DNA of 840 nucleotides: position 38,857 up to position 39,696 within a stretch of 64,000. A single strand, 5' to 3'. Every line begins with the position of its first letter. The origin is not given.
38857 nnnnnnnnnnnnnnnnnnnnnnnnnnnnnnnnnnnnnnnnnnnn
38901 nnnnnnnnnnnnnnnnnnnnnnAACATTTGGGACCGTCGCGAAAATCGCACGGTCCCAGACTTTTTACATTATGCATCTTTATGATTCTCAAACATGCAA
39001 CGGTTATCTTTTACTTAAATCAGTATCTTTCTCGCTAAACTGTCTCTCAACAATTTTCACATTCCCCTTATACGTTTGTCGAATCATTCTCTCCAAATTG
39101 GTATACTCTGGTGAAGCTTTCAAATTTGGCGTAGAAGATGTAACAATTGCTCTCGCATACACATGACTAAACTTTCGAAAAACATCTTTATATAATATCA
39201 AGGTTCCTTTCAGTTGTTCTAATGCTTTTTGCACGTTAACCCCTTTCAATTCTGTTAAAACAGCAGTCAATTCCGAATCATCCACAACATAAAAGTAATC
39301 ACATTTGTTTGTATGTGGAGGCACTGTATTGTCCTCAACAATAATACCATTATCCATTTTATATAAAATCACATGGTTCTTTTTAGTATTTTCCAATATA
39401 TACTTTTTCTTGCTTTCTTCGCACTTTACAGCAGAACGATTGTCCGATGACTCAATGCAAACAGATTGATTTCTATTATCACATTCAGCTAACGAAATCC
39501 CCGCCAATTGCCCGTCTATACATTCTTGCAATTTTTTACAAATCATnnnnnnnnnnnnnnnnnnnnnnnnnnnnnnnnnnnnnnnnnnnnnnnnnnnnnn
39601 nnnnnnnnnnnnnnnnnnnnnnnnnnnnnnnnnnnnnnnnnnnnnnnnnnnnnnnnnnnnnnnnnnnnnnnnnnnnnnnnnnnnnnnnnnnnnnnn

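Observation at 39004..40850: Translationally coupled ABC/SMC-fold ATPase + small PD-(D/E)xK-like protein: candidate uncharacterised phage-defence / abortive-infection pair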

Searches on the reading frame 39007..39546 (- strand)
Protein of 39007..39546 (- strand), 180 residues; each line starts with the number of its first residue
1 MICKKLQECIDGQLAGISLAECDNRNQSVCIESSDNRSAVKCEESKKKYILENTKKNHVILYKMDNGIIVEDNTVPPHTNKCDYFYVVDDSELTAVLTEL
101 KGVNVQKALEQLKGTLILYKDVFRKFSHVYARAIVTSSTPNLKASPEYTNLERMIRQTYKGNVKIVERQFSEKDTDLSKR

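Call 3: search_protein_families(library=pfam, proteins=[window:39007-39546:-], max_evalue=1)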
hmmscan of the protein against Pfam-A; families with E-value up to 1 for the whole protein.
window:39007-39546:- (180 aa): 2 families
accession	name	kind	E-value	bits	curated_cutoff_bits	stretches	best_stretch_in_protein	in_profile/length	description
PF08619.15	Nha1_C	-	0.13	11.9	23.7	1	38-73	221-253/464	Alkali metal cation/H+ antiporter Nha1 C terminus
PF14319.11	Zn_Tnp_IS91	-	0.24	11.8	26.3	1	3-57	23-77/90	Transposase zinc-binding domain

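Call 4: search_protein_families(library=padloc, proteins=[window:39007-39546:-], max_evalue=1)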
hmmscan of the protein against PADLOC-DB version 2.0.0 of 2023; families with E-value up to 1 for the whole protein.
window:39007-39546:- (180 aa): 2 families
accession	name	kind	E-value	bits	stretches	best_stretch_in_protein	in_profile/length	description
PDLC04563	PDC-M29B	-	7.5e-07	27.4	1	35-159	26-151/164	-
PDLC04665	PDC-M47B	-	0.0025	15.5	1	78-129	74-127/202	-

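Call 5: search_protein_families(library=ncbifam, proteins=[window:39007-39546:-], max_evalue=1)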
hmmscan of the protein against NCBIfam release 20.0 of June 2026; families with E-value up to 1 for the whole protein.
window:39007-39546:- (180 aa): 0 families

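Call 6: search_protein_families(library=phrogs, proteins=[window:39007-39546:-], max_evalue=1)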
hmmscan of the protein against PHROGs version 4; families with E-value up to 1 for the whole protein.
window:39007-39546:- (180 aa): 1 family
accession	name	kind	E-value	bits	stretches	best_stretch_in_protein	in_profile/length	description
phrog_12848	-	unknown function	0.00053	21.3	1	52-107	25-83/100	-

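Call 10: find_homologous_proteins(query=window:39007-39546:-, max_evalue=0.001)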
Query window:39007-39546:- (180 aa): 141 proteins with E <= 0.001 among 199 candidates; the best 120 are listed.
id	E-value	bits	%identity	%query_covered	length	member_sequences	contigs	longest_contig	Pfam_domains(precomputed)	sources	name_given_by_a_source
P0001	2.9e-112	390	99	100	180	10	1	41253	-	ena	-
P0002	5.6e-87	308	78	99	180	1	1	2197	-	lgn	-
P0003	5.7e-83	294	72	100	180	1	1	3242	-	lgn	-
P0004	4.6e-82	292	76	98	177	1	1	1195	-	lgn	-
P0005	7.4e-82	291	74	98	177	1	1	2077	-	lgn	-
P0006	9.8e-82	290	70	100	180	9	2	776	-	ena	-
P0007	8.2e-81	287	73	98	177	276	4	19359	-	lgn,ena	-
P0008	1.0e-80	287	76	98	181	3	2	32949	-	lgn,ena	-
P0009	2.7e-80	286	73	98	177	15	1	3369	-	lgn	-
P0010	3.1e-80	286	71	100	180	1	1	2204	-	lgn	-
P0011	3.2e-80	286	75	98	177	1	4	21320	-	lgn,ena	-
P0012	3.3e-80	286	75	98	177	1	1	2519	-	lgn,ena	-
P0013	6.7e-80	284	75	98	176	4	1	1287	-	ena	-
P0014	9.8e-80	284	74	98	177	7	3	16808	-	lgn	-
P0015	1.7e-79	283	74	98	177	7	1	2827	-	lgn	-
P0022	1.1e-78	281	74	98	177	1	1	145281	-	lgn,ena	-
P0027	5.4e-78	278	72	98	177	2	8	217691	-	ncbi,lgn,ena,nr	ncbi:hypothetical protein D7V86_19680 [bacterium D16-51]|nr:hypothetical protein D7V96_03510 [bacter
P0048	1.3e-70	254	67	99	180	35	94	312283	-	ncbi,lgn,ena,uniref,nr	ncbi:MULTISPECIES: hypothetical protein [Eisenbergiella]|uniref:Uncharacterized protein n=1 Tax=Eise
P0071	5.8e-62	226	61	99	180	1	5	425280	-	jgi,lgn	jgi:hypothetical protein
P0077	4.3e-61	223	59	99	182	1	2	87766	-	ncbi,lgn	-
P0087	4.0e-59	217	57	100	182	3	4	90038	-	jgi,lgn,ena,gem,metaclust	metaclust:\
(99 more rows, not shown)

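Call 16: find_related_loci(query=A1, collection=genome_contigs, flank=10000)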
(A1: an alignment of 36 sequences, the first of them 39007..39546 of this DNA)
Query A1 (180 aa) in genome_contigs; peptide patterns used: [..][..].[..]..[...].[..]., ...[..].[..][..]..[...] (x = any residue, [..] = any of these).
82 stretches matched a pattern; 42 encode a relative of the query (tblastn E <= 1e-3); 40 distinct loci.
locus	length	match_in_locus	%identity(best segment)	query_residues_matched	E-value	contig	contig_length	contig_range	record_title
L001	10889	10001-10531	75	1-177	3e-88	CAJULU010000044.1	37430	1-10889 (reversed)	MAG TPA_asm: uncultured Dorea sp. isolate MGBC143734 genome assembly, contig: MGBC143734.44, whole genome shotgun sequen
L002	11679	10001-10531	75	1-177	7e-88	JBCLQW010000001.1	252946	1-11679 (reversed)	Lachnospiraceae bacterium 47-T17 voucher GPTB0104 scaffold1, whole genome shotgun sequence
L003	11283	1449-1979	73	1-177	3e-87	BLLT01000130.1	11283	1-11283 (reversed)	Lachnospiraceae bacterium IMSAGC_002 DNA, IMSAGC_002_contig_130, whole genome shotgun sequence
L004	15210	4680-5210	73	1-177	2e-86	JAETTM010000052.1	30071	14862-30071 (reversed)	MAG: Lachnospiraceae bacterium isolate S4_Bin4 scaffold_1738_2, whole genome shotgun sequence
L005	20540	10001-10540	70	1-180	2e-86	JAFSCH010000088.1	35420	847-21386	MAG: Lachnospiraceae bacterium isolate RGIG3012 Goat_Rectum-3__c582, whole genome shotgun sequence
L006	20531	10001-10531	72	1-177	1e-85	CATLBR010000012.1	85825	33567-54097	MAG TPA_asm: uncultured Hungatella sp. isolate MGG03602_1680015492 genome assembly, contig: ERR2844015_891, whole genome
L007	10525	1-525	73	3-177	6e-86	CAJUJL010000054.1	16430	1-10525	MAG TPA_asm: uncultured Lachnospiraceae bacterium isolate MGBC140242 genome assembly, contig: MGBC140242.54, whole genom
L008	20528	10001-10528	73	1-177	2e-85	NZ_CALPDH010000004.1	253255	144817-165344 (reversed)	Acetatifactor aquisgranensis strain DSM 110981 NODE_4_length_253255_cov_137.982905, whole genome shotgun sequence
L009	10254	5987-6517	72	1-177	3e-85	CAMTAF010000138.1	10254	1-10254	MAG TPA_asm: uncultured Hungatella sp. isolate SRR12358626_bin.4_metawrap_v1.3_MAG genome assembly, contig: NODE.3728_le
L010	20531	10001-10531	72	1-177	1e-84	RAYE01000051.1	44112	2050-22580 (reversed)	Bacterium D16-51 strain D16-51 Scaffold50_1, whole genome shotgun sequence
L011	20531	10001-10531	72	1-177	1e-84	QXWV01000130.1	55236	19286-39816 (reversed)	Lachnospiraceae bacterium strain 526-35 Scaffold23_1, whole genome shotgun sequence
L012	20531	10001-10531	73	1-177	1e-84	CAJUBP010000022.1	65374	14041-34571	MAG TPA_asm: uncultured Lachnospiraceae bacterium isolate MGBC123049 genome assembly, contig: MGBC123049.22, whole genom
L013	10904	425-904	72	1-160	2e-75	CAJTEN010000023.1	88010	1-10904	Clostridia bacterium isolate B91_16_CH_BP genome assembly, contig: MGBC000143.23, whole genome shotgun sequence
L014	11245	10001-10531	64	1-179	6e-73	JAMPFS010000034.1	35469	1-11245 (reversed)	MAG: Clostridium sp. isolate NALB_7861_2 Scaffold_#34__SCF_034___35469_bp, whole genome shotgun sequence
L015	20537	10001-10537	67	1-179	7e-70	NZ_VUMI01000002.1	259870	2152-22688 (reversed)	Eisenbergiella porci strain WCA-389-WT-23B seq2, whole genome shotgun sequence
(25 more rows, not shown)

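Call 17: search_solved_structures(query=A1, max_evalue=10)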
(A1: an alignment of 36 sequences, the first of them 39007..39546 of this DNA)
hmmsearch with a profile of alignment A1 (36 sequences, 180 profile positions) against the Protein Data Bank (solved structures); distinct sequences matched with E-value up to 10: 4.
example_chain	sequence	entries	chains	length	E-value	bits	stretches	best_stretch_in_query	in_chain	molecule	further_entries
5w94_A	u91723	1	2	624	0.023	17.6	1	108-162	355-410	MAU2 chromatid cohesion factor homolog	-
4xdn_A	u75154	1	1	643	0.024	17.5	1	109-162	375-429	MAU2 chromatid cohesion factor homolog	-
9qgn_A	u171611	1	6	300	0.12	15.2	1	90-138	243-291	DUF4255 domain-containing protein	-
1wjv_A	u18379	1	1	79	5.4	9.8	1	2-49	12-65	Cell growth regulating nucleolar protein LYAR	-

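Call 21: find_encoding_contigs(protein=P0048, flank=10000, max_places=6)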
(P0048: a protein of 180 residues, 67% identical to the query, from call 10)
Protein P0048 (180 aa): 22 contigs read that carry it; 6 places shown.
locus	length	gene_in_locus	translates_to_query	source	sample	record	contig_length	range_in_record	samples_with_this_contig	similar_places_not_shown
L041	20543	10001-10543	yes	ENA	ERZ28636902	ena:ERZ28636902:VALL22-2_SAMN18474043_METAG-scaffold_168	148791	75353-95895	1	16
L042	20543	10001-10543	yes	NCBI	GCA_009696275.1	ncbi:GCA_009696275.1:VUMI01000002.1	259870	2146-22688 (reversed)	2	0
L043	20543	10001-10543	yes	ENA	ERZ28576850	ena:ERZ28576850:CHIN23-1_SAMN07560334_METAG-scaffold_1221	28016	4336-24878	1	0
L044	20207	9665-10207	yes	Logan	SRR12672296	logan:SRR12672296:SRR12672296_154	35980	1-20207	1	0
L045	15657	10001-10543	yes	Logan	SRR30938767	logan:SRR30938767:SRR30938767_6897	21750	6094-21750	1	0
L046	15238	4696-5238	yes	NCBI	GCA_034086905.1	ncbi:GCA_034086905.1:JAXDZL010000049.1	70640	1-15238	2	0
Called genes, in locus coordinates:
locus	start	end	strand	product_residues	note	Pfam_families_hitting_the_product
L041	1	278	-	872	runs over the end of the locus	PF00690:Cation_ATPase_N, PF00122:E1-E2_ATPase, PF00702:Hydrolase, PF13246:Cation_ATPase, PF00689:Cation_ATPase_C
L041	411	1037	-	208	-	PF00440:TetR_N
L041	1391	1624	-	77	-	-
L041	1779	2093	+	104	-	PF12844:HTH_19 (weak)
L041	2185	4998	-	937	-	PF00690:Cation_ATPase_N, PF00122:E1-E2_ATPase, PF13246:Cation_ATPase, PF00702:Hydrolase, PF00689:Cation_ATPase_C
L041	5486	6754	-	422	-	PF00860:Xan_ur_permease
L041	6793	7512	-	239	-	PF02133:Transp_cyt_pur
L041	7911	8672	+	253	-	PF19538:DUF6062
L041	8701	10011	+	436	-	PF02463:SMC_N (faint), PF13175:AAA_15, PF13304:AAA_21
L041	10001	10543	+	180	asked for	-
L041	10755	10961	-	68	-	-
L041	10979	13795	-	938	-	PF25788:Ig_Rha78A_N, PF08531:Bac_rhamnosid_N, PF05592:Bac_rhamnosid, PF17389:Bac_rhamnosid6H, PF17390:Bac_rhamnosid_C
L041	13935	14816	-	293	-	PF00528:BPD_transp_1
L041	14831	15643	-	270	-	PF00528:BPD_transp_1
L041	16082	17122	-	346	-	PF02311:AraC_binding (weak), PF07883:Cupin_2 (weak), PF12833:HTH_18, PF00165:HTH_AraC (weak)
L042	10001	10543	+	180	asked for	-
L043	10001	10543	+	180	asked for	-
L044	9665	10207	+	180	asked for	-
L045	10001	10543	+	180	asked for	-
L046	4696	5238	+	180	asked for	-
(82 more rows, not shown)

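Call 22: find_encoding_contigs(protein=P0027, flank=10000, max_places=4)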
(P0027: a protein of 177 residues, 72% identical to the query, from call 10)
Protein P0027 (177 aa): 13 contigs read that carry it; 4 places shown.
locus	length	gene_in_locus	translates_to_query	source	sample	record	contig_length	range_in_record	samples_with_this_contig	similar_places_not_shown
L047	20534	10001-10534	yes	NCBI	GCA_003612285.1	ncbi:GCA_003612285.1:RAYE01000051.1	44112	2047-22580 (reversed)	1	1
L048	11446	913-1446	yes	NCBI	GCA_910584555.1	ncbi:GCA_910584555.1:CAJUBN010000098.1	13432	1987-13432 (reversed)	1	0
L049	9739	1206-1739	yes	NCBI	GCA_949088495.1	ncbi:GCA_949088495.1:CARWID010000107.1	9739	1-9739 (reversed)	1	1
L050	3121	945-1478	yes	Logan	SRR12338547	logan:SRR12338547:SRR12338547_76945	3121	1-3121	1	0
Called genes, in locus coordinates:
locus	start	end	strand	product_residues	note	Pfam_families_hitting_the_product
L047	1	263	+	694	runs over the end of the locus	PF00485:PRK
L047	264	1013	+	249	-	PF00702:Hydrolase, PF12710:HAD, PF13419:HAD_2, PF13242:Hydrolase_like (weak)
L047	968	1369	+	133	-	PF04138:GtrA_DPMS_TM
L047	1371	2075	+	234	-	PF00535:Glycos_transf_2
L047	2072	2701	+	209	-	-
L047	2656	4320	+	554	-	-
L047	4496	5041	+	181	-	PF05685:Uma2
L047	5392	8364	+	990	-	PF13023:HD_3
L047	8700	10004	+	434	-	PF02463:SMC_N (weak), PF13175:AAA_15, PF13476:AAA_23 (weak), PF13304:AAA_21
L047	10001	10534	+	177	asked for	-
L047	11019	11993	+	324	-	-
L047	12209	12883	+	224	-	PF00072:Response_reg, PF00486:Trans_reg_C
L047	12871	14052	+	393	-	PF00672:HAMP, PF00512:HisKA (weak), PF02518:HATPase_c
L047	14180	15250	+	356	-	PF12679:ABC2_membrane_2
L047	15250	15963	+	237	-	-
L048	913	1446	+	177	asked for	-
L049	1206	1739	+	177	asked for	-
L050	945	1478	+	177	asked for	-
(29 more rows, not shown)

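Call 23: predict_structure(alignment_id=A1)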
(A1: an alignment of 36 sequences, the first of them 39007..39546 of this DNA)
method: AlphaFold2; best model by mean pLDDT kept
length: 180 residues; sequences in the alignment: 36
mean_pLDDT: 92.7   pTM: 0.90
mean pLDDT of the five models: 92.7, 92.8, 92.1, 91.9, 91.1
residues with pLDDT >= 90: 139; 70-90: 39; 50-70: 2; < 50: 0
segments of 3 or more residues with pLDDT < 50: none
pLDDT, mean of each block of 10 residues (from residue 1): 93 88 79 97 95 98 93 89 97 97 85 97 98 86 89 97 94 95
secondary structure, 60 per line:
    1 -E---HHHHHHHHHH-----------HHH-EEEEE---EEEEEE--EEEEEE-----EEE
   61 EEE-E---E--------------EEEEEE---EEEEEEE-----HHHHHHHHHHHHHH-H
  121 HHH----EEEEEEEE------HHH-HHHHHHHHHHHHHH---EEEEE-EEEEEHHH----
elements in order: H6-15 E31-35 E39-44 E47-52 E58-63 E84-89 E93-99 H105-118 H120-123 E128-135 H146-159 E163-167 E169-173

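Call 24: search_protein_representatives(alignment_id=A1)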
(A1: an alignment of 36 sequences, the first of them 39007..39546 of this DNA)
Query: 36 sequences, 180 profile positions. Proteins with E-value up to 0.001 (for the whole library): 1423; up to 1e-10: 352; up to 1e-30: 47. The best 150 are listed.
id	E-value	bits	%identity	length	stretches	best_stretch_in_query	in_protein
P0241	2.7e-74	265.0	-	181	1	1-179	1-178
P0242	2.3e-61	222.9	-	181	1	1-179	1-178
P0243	6.5e-60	218.2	-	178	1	1-178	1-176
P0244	2.4e-59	216.3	-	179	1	1-179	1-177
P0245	6.3e-58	211.7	-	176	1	1-178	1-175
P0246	8.4e-57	208.0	-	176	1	1-178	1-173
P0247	3.0e-56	206.2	-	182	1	1-177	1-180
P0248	6.5e-54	198.6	-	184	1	1-177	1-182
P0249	5.3e-53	195.6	-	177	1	1-173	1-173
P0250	3.0e-52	193.2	-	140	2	79-179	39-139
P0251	3.5e-52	192.9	-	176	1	1-173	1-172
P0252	1.3e-51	191.1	-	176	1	1-179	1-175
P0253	7.3e-51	188.7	-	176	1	1-175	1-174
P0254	9.6e-51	188.3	-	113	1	1-112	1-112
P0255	1.9e-50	187.3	-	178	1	1-179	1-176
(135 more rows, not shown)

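Call 27: fold_search(model_id=the predicted structure, library=pdb)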
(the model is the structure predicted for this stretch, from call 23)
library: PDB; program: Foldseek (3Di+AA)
matches with E <= 10: 772; with E <= 0.001: 0
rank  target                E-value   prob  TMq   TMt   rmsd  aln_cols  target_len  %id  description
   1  4p0q_A                1.5e-02  0.51  0.29  0.20  11.7       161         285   11  Crystal structure of Human Mus81-Eme1 in complex with 5'-flap DNA (released 2014-05-28)
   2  4p0p_A                3.1e-02  0.33  0.26  0.19  11.8       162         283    9  Crystal structure of Human Mus81-Eme1 in complex with 5'-flap DNA, and Mg2+ (released 2014-05-28)
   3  9f9l_A                4.8e-02  0.30  0.23  0.22   8.6       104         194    8  Crystal structure of MUS81-EME1 bound by compound 16. (released 2024-07-03)
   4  7olc_SO               6.6e-02  0.14  0.20  0.24  13.1       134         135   13  Thermophilic eukaryotic 80S ribosome at idle POST state (released 2022-01-26)
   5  1wtd_B                8.6e-02  0.30  0.27  0.20   7.0       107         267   14  Crystal structure of type II restrcition endonuclease, EcoO109I DNA-free form (released 2004-12-14)
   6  7mqa_NG               8.6e-02  0.15  0.20  0.26  10.1       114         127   15  Cryo-EM structure of the human SSU processome, state post-A1 (released 2021-09-22)
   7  9ez7_A                1.2e-01  0.14  0.24  0.08  11.1       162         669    9  BsmI (Nicking top mutant) crystallized with Ca2+ and cognate dsDNA (released 2025-04-02)
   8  8q3b_E                1.3e-01  0.38  0.30  0.27   7.1       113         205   12  The closed state of the ASFV apo-RNA polymerase (released 2024-02-14)
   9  5a2q_O                1.4e-01  0.07  0.15  0.19  13.0       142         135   14  Structure of the HCV IRES bound to the human ribosome (released 2015-07-15)
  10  1wtd_A                1.6e-01  0.15  0.24  0.18   8.3       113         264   14  Crystal structure of type II restrcition endonuclease, EcoO109I DNA-free form (released 2004-12-14)
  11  8dgf_A                1.7e-01  0.35  0.27  0.04   4.7        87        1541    9  Avs4 bound to phage PhiV-1 portal (released 2022-08-03)
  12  9i14_SO               1.7e-01  0.13  0.21  0.26  10.0       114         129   15  CRYO-EM STRUCTURE OF HCT15 POLYSOMES IN HYBRID-PRE STATE (released 2026-01-28)
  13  8fvy_O                1.8e-01  0.09  0.20  0.24  13.8       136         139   12  40S subunit of the Giardia lamblia 80S ribosome (released 2024-01-24)
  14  8q3k_E                2.2e-01  0.33  0.27  0.25   6.3        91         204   11  The open state of the ASFV apo-RNA polymerase (released 2024-02-14)
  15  4ktw_B                2.2e-01  0.14  0.23  0.25   8.4       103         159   14  Lactococcus phage 67 RuvC - apo form (released 2013-08-14)
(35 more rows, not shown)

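Call 28: fold_search(model_id=the predicted structure, library=viral)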
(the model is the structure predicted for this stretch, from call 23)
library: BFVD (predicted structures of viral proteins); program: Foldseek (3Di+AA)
matches with E <= 10: 798; with E <= 0.001: 0
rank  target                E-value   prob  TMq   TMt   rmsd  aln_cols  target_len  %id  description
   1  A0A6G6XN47            1.0e-02  0.72  0.27  0.24  10.0       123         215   20  (no name in the UniProt tables at hand)
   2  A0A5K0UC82            1.0e-02  0.44  0.26  0.33   9.7       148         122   15  GNAT family N-acetyltransferase [Yasminevirus sp. GU-2018]
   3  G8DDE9                1.4e-02  0.82  0.28  0.28   6.8       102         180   15  (no name in the UniProt tables at hand)
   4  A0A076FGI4            2.1e-02  0.84  0.28  0.27   4.2        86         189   13  Putative RNA polymerase subunit RPB5 [Aureococcus anophagefferens virus]
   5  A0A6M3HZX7            2.4e-02  0.77  0.30  0.41   6.1       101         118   15  (no name in the UniProt tables at hand)
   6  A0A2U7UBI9            2.5e-02  0.25  0.21  0.16  15.3       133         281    7  Uncharacterized protein [Pandoravirus neocaledonia]
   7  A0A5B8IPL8            2.9e-02  0.69  0.29  0.25   6.3        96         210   10  RNA polymerase Rpb5, C-terminal domain protein [Mimiviridae sp. ChoanoV1]
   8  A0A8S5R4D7            2.9e-02  0.69  0.30  0.26   6.3       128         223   14  Uncharacterized protein [Podoviridae sp. ct8nN1]
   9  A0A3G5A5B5            3.1e-02  0.77  0.27  0.11   9.4        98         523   14  Methyltransferase FkbM domain-containing protein (Fragment) [Homavirus sp.]
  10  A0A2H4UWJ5            3.3e-02  0.07  0.17  0.09  15.7       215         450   10  Uncharacterized protein [Bodo saltans virus]
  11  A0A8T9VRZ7            3.7e-02  0.57  0.28  0.29   7.3       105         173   15  (no name in the UniProt tables at hand)
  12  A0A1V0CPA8            4.0e-02  0.77  0.27  0.29   4.0        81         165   16  (no name in the UniProt tables at hand)
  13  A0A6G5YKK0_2          4.5e-02  0.33  0.20  0.05  11.2        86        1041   13  (no name in the UniProt tables at hand)
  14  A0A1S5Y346            5.1e-02  0.66  0.29  0.35   6.2        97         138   15  Uncharacterized protein [uncultured archaeal virus]
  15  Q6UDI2                5.1e-02  0.20  0.20  0.10   8.9       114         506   10  Tripartite terminase subunit 3 [Psittacid herpesvirus 1 (isolate Amazon parrot/-/97-0001/1997)]
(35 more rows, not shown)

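Call 32: search_protein_families(library=pfam, alignment_id=A2, max_evalue=1)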
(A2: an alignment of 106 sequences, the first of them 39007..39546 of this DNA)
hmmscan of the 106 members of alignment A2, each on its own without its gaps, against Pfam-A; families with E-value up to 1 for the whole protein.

A. member 1, window:39007-39546:- (180 aa): 2 families
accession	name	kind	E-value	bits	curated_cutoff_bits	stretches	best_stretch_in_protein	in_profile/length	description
PF08619.15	Nha1_C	-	0.13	11.9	23.7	1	38-73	221-253/464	Alkali metal cation/H+ antiporter Nha1 C terminus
PF14319.11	Zn_Tnp_IS91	-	0.24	11.8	26.3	1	3-57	23-77/90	Transposase zinc-binding domain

B. families by the number of members that match (of 106 scanned): 94 families (the first 25 are shown)
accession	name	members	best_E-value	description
PF04313.20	HSDR_N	13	0.00011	Type I restriction enzyme R protein N terminus (HSDR_N)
PF13588.12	HSDR_N_2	12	0.0013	Type I restriction enzyme R protein N terminus (HSDR_N)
PF25497.1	COR-B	6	5.6e-06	C-terminal of Roc, COR-B domain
PF11467.13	LEDGF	3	0.00081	Lens epithelium-derived growth factor (LEDGF)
PF04011.17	LemA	3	0.0016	LemA family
PF10881.14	DUF2726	3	0.02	Protein of unknown function (DUF2726)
PF04402.19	SIMPL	2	0.012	Protein of unknown function (DUF541)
PF01939.22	NucS_C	2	0.026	Endonuclease NucS C-terminal domain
PF21786.3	Bflower_3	2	0.053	6-fold beta flower protein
PF08619.15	Nha1_C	2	0.13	Alkali metal cation/H+ antiporter Nha1 C terminus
PF17452.7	YnfE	1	0.0019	Uncharacterized YnfE-like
PF21200.3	Glyco_hydro_39_C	1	0.0026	Alpha-L-iduronidase C-terminal domain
PF05709.17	Sipho_tail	1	0.0027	Phage tail protein RIFT-related domain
PF02333.21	Phytase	1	0.0036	Phytase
PF04031.18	Las1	1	0.005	Las1-like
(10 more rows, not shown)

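Call 33: search_protein_families(library=padloc, alignment_id=A2, max_evalue=0.001)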
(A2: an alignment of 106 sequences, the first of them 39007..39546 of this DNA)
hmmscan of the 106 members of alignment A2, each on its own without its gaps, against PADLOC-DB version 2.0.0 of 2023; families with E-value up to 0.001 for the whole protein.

A. member 1, window:39007-39546:- (180 aa): 1 family
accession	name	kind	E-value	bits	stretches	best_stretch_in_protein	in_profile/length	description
PDLC04563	PDC-M29B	-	7.5e-07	27.4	1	35-159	26-151/164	-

B. families by the number of members that match (of 106 scanned): 7 families
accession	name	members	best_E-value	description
PDLC04563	PDC-M29B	54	2.1e-09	-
PDLC04564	PDC-M29B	5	1.6e-05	-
PDLC04665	PDC-M47B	3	2.8e-06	-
PDLC04667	PDC-M47B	2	2.1e-05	-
PDLC04669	PDC-M47B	2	0.00054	-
PDLC00386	SduA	1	9.3e-05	DUF4263 domain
PDLC03034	MTase_I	1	0.00065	Type I methyltransferase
